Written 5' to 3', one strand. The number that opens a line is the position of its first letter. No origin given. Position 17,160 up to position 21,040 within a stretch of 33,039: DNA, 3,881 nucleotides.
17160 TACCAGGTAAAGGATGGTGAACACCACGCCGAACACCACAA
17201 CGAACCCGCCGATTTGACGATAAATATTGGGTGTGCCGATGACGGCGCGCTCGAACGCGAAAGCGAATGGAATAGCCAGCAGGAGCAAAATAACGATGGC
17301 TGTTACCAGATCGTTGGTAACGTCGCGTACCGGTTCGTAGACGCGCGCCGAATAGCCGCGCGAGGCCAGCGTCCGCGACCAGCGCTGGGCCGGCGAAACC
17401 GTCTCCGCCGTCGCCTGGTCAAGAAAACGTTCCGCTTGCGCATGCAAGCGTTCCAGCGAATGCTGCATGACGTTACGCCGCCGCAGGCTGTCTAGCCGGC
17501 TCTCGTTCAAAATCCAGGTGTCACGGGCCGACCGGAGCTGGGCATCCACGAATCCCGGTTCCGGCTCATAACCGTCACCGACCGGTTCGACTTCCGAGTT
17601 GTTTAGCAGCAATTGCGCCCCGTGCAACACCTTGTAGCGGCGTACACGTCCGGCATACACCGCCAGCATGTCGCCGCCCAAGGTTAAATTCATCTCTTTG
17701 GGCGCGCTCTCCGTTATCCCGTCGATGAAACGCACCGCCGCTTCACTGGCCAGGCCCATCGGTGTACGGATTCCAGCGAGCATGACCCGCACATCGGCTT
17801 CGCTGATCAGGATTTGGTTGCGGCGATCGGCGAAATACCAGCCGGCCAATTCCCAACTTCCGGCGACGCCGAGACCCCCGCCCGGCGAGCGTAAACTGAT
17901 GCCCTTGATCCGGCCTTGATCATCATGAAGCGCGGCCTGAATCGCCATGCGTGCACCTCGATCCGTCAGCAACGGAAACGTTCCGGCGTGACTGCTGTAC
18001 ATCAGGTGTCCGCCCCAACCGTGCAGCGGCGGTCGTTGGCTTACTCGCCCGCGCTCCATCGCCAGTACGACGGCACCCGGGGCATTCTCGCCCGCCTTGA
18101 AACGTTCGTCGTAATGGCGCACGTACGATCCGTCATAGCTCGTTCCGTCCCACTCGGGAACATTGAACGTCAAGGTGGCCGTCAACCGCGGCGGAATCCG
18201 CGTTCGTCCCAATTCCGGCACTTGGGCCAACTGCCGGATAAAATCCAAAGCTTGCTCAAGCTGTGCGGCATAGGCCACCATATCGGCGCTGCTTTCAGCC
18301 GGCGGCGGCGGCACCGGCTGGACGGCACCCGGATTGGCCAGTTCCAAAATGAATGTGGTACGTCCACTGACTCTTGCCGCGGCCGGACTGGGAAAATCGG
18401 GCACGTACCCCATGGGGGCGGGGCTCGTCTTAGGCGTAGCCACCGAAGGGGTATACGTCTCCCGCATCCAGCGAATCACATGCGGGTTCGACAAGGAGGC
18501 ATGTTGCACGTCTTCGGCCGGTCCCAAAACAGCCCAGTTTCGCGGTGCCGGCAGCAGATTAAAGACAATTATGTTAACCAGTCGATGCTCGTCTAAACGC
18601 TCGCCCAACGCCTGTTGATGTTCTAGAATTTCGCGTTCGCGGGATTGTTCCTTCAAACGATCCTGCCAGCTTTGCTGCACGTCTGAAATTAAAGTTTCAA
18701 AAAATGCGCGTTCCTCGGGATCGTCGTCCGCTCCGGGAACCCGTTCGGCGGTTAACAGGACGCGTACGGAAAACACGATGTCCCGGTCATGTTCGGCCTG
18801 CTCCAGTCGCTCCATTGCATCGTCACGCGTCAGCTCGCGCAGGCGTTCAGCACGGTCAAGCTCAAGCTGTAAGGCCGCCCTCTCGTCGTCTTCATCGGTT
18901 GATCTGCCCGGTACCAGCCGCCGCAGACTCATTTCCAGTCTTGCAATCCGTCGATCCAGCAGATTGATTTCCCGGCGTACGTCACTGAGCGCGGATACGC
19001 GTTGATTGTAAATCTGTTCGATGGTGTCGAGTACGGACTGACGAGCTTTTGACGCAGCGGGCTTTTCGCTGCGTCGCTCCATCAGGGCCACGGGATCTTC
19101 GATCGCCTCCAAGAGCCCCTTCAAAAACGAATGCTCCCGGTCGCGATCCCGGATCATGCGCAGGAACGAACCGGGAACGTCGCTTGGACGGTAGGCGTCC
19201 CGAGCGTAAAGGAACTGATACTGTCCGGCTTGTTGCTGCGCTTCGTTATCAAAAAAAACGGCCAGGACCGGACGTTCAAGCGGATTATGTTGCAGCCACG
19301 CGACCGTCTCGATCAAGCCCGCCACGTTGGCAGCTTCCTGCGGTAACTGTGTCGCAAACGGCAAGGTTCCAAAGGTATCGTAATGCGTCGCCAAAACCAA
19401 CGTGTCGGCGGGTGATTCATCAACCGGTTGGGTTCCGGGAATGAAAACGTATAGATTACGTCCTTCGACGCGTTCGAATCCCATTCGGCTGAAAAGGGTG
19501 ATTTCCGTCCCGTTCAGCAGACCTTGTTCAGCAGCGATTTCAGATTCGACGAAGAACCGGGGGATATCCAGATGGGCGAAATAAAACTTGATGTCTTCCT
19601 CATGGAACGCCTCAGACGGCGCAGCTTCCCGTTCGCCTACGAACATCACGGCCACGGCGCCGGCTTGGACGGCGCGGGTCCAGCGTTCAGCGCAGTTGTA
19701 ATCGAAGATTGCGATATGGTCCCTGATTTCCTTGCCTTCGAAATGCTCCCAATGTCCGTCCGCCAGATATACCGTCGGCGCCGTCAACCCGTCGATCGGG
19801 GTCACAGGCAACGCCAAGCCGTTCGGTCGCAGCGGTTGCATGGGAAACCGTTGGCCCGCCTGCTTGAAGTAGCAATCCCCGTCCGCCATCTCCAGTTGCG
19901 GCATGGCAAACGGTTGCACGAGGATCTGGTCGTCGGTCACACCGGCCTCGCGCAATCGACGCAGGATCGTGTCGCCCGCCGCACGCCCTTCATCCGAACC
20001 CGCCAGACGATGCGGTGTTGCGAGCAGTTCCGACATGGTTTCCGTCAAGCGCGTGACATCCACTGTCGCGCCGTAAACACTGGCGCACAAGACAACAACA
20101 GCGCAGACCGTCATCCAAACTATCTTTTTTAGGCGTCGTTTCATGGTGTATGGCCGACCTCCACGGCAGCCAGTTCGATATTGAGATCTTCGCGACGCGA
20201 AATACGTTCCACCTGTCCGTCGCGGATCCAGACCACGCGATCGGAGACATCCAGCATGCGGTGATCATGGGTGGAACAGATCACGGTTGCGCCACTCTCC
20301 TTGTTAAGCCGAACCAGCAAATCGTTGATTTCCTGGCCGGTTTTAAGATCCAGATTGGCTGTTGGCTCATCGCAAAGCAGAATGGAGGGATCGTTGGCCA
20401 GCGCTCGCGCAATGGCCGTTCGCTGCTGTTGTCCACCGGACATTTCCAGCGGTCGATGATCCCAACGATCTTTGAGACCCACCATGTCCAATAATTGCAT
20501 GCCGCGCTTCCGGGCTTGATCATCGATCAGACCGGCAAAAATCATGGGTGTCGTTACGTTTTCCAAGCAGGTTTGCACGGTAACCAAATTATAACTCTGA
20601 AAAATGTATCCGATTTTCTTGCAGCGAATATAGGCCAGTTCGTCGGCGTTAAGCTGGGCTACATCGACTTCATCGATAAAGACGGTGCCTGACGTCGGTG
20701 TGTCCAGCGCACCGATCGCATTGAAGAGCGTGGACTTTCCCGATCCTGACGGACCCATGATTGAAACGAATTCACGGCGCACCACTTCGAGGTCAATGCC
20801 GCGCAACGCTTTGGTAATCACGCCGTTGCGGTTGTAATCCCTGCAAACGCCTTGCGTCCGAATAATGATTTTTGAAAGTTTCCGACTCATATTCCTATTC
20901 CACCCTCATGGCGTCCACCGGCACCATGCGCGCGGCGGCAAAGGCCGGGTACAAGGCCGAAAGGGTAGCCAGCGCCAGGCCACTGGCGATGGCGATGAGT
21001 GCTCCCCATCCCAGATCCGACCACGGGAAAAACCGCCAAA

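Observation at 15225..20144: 1639-aa single polypeptide fusing a PA/M28-peptidase-like ectodomain, a ~190-residue coiled coil, a ~460-residue unknown ectodomain and a double membrane module ending in an FtsX permease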

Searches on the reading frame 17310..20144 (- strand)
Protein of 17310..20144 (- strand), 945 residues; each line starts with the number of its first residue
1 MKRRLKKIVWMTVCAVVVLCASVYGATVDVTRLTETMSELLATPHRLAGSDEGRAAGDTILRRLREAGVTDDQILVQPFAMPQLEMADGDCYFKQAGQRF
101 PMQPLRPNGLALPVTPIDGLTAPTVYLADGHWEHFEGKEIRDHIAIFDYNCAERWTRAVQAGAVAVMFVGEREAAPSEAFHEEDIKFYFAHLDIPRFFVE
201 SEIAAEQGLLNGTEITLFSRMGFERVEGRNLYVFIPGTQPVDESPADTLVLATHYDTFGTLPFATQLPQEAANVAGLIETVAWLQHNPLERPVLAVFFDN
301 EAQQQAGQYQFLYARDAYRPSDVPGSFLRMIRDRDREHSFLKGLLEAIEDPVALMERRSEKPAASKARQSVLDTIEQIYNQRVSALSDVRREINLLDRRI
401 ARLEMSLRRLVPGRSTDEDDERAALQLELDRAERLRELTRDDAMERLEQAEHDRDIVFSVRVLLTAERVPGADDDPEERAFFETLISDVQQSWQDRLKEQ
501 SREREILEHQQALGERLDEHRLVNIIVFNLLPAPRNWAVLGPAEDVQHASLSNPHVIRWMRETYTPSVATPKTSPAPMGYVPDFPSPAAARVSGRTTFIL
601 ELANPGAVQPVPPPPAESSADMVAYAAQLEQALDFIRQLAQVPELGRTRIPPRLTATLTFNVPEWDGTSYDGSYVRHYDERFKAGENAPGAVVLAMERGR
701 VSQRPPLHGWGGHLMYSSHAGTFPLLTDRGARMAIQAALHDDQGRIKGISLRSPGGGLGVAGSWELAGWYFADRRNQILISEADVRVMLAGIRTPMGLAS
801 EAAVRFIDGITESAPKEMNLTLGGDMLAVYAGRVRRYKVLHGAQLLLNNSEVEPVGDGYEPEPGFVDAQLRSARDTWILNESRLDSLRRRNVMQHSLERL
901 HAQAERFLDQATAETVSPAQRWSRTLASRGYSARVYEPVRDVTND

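Call 33: search_protein_representatives(protein=window:17310-20144:-)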
Query: 945 residues. Proteins with E-value up to 0.001 (for the whole library): 1081; up to 1e-10: 677; up to 1e-30: 94. The best 150 are listed.
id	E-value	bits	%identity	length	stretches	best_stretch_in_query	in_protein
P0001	0.0e+00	2138.9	100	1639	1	1-945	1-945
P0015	2.9e-139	482.2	38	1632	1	26-945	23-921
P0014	6.3e-138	477.7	35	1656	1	9-945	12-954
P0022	1.7e-117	410.1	35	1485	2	9-355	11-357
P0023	6.9e-115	401.5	42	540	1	296-823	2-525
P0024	4.1e-111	389.0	35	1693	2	7-366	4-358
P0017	1.7e-91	324.1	31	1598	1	28-945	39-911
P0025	1.7e-90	320.7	53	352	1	17-320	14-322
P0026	5.9e-89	315.7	31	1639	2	38-401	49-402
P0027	1.5e-67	244.8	34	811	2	24-355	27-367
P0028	3.4e-56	207.3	31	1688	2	2-404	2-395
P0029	1.2e-49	185.7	32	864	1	494-945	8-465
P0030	3.8e-48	180.6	37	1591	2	7-345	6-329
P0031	3.0e-47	177.7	33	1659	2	33-439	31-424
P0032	3.8e-47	177.3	35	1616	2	8-408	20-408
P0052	7.4e-39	149.9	38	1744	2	36-313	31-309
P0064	1.8e-37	145.3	30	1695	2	6-550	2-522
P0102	1.9e-32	128.7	29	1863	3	12-437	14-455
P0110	1.5e-31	125.7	33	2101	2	73-346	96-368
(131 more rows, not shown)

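Call 43: search_protein_families(library=padloc, proteins=[window:17310-20066:-], max_evalue=1)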
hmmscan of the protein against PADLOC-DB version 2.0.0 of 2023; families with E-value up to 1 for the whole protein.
window:17310-20066:- (919 aa): 0 families

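Call 45: search_protein_families(library=pfam, proteins=[P0024, P0052, P0064, P0102, P0110], max_evalue=0.001)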
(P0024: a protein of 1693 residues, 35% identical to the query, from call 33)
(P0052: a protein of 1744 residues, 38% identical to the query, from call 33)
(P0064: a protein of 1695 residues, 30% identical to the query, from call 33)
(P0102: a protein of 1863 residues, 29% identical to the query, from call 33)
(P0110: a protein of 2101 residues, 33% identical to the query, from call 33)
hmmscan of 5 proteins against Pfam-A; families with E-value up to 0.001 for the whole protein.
P0024 (1693 aa): 1 family
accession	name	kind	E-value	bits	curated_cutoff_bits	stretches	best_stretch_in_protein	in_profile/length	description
PF02687.27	FtsX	-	6.4e-15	55.7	25.5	1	1424-1534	8-117/120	FtsX-like permease C-terminal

P0052 (1744 aa): 2 families
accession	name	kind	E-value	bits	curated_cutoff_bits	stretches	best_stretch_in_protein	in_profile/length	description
PF02687.27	FtsX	-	3.2e-11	43.8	25.5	1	1452-1566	4-117/120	FtsX-like permease C-terminal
PF04389.22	Peptidase_M28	-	0.00032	20.9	21.3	1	226-309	4-77/193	Peptidase family M28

P0064 (1695 aa): 2 families
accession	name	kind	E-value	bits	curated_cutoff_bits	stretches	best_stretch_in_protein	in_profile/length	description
PF02687.27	FtsX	-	3.2e-07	30.9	25.5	1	1404-1515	6-116/120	FtsX-like permease C-terminal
PF04389.22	Peptidase_M28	-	0.0001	22.5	21.3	1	232-286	11-62/193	Peptidase family M28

P0102 (1863 aa): 2 families
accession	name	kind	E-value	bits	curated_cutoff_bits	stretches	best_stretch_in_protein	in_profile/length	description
PF02687.27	FtsX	-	2.1e-08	34.7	25.5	1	1580-1690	8-117/120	FtsX-like permease C-terminal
PF04389.22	Peptidase_M28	-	5.1e-07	30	21.3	1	247-331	1-77/193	Peptidase family M28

P0110 (2101 aa): 2 families
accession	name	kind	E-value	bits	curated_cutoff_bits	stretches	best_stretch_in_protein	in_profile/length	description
PF02687.27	FtsX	-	6.1e-11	42.9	25.5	1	1818-1928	8-117/120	FtsX-like permease C-terminal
PF04389.22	Peptidase_M28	-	1.4e-07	31.9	21.3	1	265-334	9-78/193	Peptidase family M28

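Call 49: predict_structure(alignment_id=A2)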
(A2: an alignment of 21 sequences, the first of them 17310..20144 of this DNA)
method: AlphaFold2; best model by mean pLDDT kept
length: 945 residues; sequences in the alignment: 21
mean_pLDDT: 83.2   pTM: 0.84
mean pLDDT of the five models: 83.2, 79.3, 76.2, 71.7, 71.0
residues with pLDDT >= 90: 376; 70-90: 440; 50-70: 82; < 50: 47
segments of 3 or more residues with pLDDT < 50: 1-3, 18-25, 172-184, 546-548, 567-575, 608-617
pLDDT, mean of each block of 10 residues (from residue 1): 56 53 59 90 74 89 95 94 89 94 87 92 94 91 90 86 91 38 51 88 91 95 93 89 75 84 79 94 92 94 88 88 86 95 94 86 90 90 83 77 79 59 77 80 86 94 92 91 95 95 95 90 91 82 60 86 58 53 72 85 65 50 88 90 84 82 89 88 83 86 66 91 88 90 93 79 74 89 91 80 87 87 87 88 85 79 87 89 86 86 91 82 88 83 62
secondary structure, 60 per line:
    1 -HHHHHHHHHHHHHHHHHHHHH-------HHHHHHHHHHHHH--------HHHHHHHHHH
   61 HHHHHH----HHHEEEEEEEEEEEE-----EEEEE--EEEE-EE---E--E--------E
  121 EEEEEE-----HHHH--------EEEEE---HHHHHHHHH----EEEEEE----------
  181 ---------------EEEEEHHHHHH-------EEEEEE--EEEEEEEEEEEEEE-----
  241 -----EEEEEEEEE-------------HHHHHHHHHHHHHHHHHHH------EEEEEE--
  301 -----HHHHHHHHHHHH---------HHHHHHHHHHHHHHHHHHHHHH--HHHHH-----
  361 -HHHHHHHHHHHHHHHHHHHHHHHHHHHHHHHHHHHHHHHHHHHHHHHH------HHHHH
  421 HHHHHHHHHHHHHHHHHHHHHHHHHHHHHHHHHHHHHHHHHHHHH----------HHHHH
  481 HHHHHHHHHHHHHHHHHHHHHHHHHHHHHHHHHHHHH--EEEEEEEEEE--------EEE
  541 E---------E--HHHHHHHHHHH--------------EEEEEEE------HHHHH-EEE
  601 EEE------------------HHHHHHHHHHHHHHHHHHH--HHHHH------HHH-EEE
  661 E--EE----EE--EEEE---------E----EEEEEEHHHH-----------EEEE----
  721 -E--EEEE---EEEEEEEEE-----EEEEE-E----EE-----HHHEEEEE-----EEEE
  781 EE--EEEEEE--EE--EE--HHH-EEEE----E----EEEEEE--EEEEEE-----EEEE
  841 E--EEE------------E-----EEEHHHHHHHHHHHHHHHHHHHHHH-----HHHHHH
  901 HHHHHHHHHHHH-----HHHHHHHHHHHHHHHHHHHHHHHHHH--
elements in order (helices of 4 or more, strands of 3 or more residues): H2-22 H30-42 H51-66 E74-85 E91-95 E98-101 E120-126 H132-135 E144-148 H152-160 E165-170 E196-200 H201-206 E214-219 E222-235 E246-254 H268-286 E293-298 H306-317 H327-348 H351-355 H362-409 H416-465 H476-517 E520-529 E538-541 H554-564 E579-585 H592-596 E598-603 H622-640 H643-647 E658-661 E674-677 E692-697 H698-701 E713-716 E725-728 E732-740 E746-750 E767-771 E777-782 E785-790 E805-808 E818-823 E826-831 E837-841 E844-846 E865-867 H868-889 H895-912 H918-943
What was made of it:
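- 18594..19166 (-): Residues 327-517: bundle of long helices rich in Arg/Glu/Leu/Asp (helices 327-348, 362-409, 416-465, 476-517), probably an insertion in the M28 fold. AlphaFold model with pLDDT mostly 77-95 over the region (one block at 59) and pTM 0.84 (call 49).
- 18195..18587 (-): Residues 520-650: alpha/beta segment that probably completes the M28-like fold; strand 520-529 resembles the Asp-ligand strand, with Asn529 in the window protein. Order of secondary-structure elements in the model (call 49).
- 17544..18173 (-): Residues 658-867: beta-rich periplasmic domain of unknown family. About 19 strands predicted with pLDDT mostly 74-93 (call 49).
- Checked: AlphaFold helices lie at 327-348, 362-409, 416-465 and 476-517 (call 49).
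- The first structure model is confident: pLDDT 83, pTM 0.84 (call 49). Long helices are present (call 49).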

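Call 51: fold_search(model_id=the predicted structure, library=pdb)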
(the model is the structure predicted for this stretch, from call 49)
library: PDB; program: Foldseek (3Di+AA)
matches with E <= 10: 842; with E <= 0.001: 83
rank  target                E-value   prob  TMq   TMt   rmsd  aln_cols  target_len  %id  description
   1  2ek8                  2.2e-15  1.00  0.19  0.37   8.3       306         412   17  Aminopeptidase from Aneurinibacillus sp. strain AM-1 (released 2008-03-25)
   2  6hc6_A                2.1e-14  1.00  0.21  0.43   6.7       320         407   18  The structure of BSAP, a zinc aminopeptidase from Bacillus subtilis (released 2019-08-28)
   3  6hc6_C                3.1e-14  1.00  0.21  0.43   7.0       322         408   18  The structure of BSAP, a zinc aminopeptidase from Bacillus subtilis (released 2019-08-28)
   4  6hc7_A                6.6e-14  1.00  0.21  0.45   6.8       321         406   19  The crystal structure of BSAP, a zinc aminopeptidase from Bacillus subtilis (medium resolution) (released 2019-08-28)
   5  6wrw_B                3.2e-12  1.00  0.20  0.27   9.9       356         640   13  Crystal structure of computationally designed protein 2DS25.5 in complex with the human Transferrin receptor ectodomai (released 2021-04-28)
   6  8ack_A                4.4e-12  1.00  0.17  0.28  10.5       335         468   14  Structure of Pseudomonas aeruginosa aminopeptidase, PaAP (released 2023-07-12)
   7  6okd_B                5.1e-12  1.00  0.20  0.29   9.6       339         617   13  Crystal Structure of human transferrin receptor in complex with a cystine-dense peptide (released 2020-04-15)
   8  6okd_A                6.3e-12  1.00  0.20  0.28  10.1       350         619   12  Crystal Structure of human transferrin receptor in complex with a cystine-dense peptide (released 2020-04-15)
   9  8ac7_A                6.3e-12  1.00  0.17  0.28  10.2       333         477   15  Structure of Pseudomonas aeruginosa aminopeptidase, PaAP (released 2023-07-12)
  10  8acg_A                7.0e-12  1.00  0.16  0.29  11.7       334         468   12  Structure of Pseudomonas aeruginosa aminopeptidase, PaAP_T E340A mutant (released 2023-07-12)
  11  6wrv_E                8.2e-12  1.00  0.19  0.27   8.7       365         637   13  Crystal structure of computationally designed protein 3DS18 in complex with the human Transferrin receptor ectodomain (released 2021-04-28)
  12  7zqs_B                1.0e-11  1.00  0.19  0.26   9.0       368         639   13  Cryo-EM Structure of Human Transferrin Receptor 1 bound to DNA Aptamer (released 2022-08-17)
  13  8acr                  1.1e-11  1.00  0.16  0.26  10.4       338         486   15  Structure of Pseudomonas aeruginosa aminopeptidase, PaAP (released 2023-07-12)
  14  8acg_F                1.4e-11  1.00  0.15  0.27  10.9       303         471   14  Structure of Pseudomonas aeruginosa aminopeptidase, PaAP_T E340A mutant (released 2023-07-12)
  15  8acg_D                1.6e-11  1.00  0.15  0.27  10.6       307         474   14  Structure of Pseudomonas aeruginosa aminopeptidase, PaAP_T E340A mutant (released 2023-07-12)
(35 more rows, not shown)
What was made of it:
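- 19185..20063 (-): Residues 28-320: N-terminal part of an M28 aminopeptidase-like fold with an inserted PA domain; the metal site is degenerate. Foldseek gives 2ek8 at 2e-15, plus TfR1 and GCPII (call 51).
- On Peptidase family M28 (active aminopeptidase): Foldseek 2e-15 (call 51).
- Checked: Foldseek gives 2ek8 at 2e-15, then BSAP, PaAP, TfR1 and GCPII (call 51).
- The fold is that of real aminopeptidases (call 51).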

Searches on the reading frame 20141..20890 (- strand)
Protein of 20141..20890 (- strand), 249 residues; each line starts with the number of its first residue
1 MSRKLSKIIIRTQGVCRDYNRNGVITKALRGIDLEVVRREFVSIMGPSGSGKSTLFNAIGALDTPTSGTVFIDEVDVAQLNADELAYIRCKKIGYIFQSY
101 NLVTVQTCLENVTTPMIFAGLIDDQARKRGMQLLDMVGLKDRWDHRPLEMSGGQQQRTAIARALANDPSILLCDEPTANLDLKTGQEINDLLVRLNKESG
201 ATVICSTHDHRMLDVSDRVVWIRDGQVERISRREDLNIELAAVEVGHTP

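Call 5: search_protein_families(library=pfam, proteins=[window:20141-20890:-], max_evalue=0.1)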
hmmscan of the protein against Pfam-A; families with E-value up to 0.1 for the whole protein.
window:20141-20890:- (249 aa): 16 families
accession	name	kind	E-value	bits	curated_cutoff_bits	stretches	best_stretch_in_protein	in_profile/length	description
PF00005.33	ABC_tran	-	2.1e-31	109.8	25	1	29-178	1-137/137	ABC transporter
PF02463.25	SMC_N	-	1.5e-09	38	40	2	133-223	126-212/220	RecF/RecN/SMC N terminal domain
PF13304.12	AAA_21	-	6.6e-09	36.7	27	1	126-209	196-299/304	AAA domain, putative AbiEii toxin, Type IV TA system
PF13555.12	AAA_29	-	1.7e-05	24.9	27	1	35-67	18-50/61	P-loop containing region of AAA domain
PF01926.29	MMR_HSR1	-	0.00092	19.7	21.9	1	42-59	2-19/113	50S ribosome-binding GTPase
PF13476.12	AAA_23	-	0.0021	19.2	27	1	38-60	18-40/201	AAA domain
PF13191.12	AAA_16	-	0.003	18.5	32.6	1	34-65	21-51/167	AAA ATPase domain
PF03193.22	RsgA_GTPase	-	0.0042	17.4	30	1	36-59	103-126/174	RsgA GTPase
PF13401.12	AAA_22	-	0.0044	17.8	27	1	39-71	5-38/130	AAA domain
PF20703.3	nSTAND1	-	0.0056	16.8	27.1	1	36-58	30-52/379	Novel STAND NTPase 1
PF13238.12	AAA_18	-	0.0093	16.9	29.4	1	43-109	2-67/128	AAA domain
PF09818.15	ABC_ATPase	-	0.011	15.2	23.2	0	37-59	77-99/283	P-loop domain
PF13521.12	AAA_28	-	0.014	16.1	27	0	42-69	2-25/164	AAA domain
PF00004.35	AAA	-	0.015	16.2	21.2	0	44-60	3-19/131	ATPase family associated with various cellular activities (AAA)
PF25199.1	nSTAND_NTPase5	-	0.021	15.1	34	0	38-59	40-61/145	Novel STAND NTPase 5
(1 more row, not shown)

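Call 6: search_protein_families(library=ncbifam, proteins=[window:20141-20890:-], max_evalue=0.1)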
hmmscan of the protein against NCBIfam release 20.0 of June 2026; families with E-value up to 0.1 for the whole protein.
window:20141-20890:- (249 aa): 203 families (the best 25 are shown)
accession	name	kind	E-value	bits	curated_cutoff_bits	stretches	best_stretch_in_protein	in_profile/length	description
TIGR02211.1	LolD_lipo_ex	equivalog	3.3e-62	209.9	307.75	1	9-227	1-219/221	lipoprotein-releasing ABC transporter ATP-binding protein LolD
NF007826.0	PRK10535.1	equivalog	7.9e-59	199.5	966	1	10-231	5-225/648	macrolide ABC transporter ATP-binding protein/permease MacB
NF038007.1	ABC_ATP_DarD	equivalog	6e-58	195.9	375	1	11-226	3-217/218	darobactin export ABC transporter ATP-binding protein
TIGR02982.1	heterocyst_DevA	subfamily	8.2e-57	192.3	295.8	1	10-227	2-219/220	ABC exporter ATP-binding subunit, DevA family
NF008639.0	PRK11629.1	equivalog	3.6e-56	190.2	360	1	6-228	3-225/234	lipoprotein-releasing ABC transporter ATP-binding protein LolD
TIGR02673.1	FtsE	equivalog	9e-55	185.6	264.85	1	10-225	2-213/214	cell division ATP-binding protein FtsE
NF007879.0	PRK10584.1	equivalog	8e-54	182.8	336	1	28-228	25-225/228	putative ABC transporter ATP-binding protein YbbA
TIGR02315.1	ABC_phnC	equivalog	1.6e-51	175.1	266.1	1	10-227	2-224/243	phosphonate ABC transporter ATP-binding protein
TIGR01186.1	proV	subfamily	4.9e-50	170.7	326.6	1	26-235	6-216/363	betaine/proline/choline family ABC transporter ATP-binding protein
TIGR03608.1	L_ocin_972_ABC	subfamily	1.3e-49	168.5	254.85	1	27-221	12-205/206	putative bacteriocin export ABC transporter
TIGR02314.1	ABC_MetN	equivalog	1e-47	162.8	499.7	1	14-226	6-218/343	methionine ABC transporter ATP-binding protein MetN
NF040933.2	ABC_arch_GlcV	equivalog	1.5e-47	162.2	450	1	10-244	3-237/357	glucose ABC transporter ATP-binding protein GlcV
TIGR03265.1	PhnT2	equivalog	1.8e-46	159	457.7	1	13-232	8-218/353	putative 2-aminoethylphosphonate ABC transporter ATP-binding protein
NF006987.0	PRK09452.1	equivalog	6e-46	156.8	482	1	6-231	14-230/378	spermidine/putrescine ABC transporter ATP-binding protein PotA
TIGR03005.1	ectoine_ehuA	equivalog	1.1e-45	155.8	345.4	1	25-230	12-228/252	ectoine/hydroxyectoine ABC transporter ATP-binding protein EhuA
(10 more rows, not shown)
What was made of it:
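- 20141..20890 (-): MacB/LolD-type ABC ATPase (249 aa); its stop overlaps the giant's start (ATGA). Pfam ABC_tran E 2e-31, and NCBIfam LolD and MacB models (calls 5, 6).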
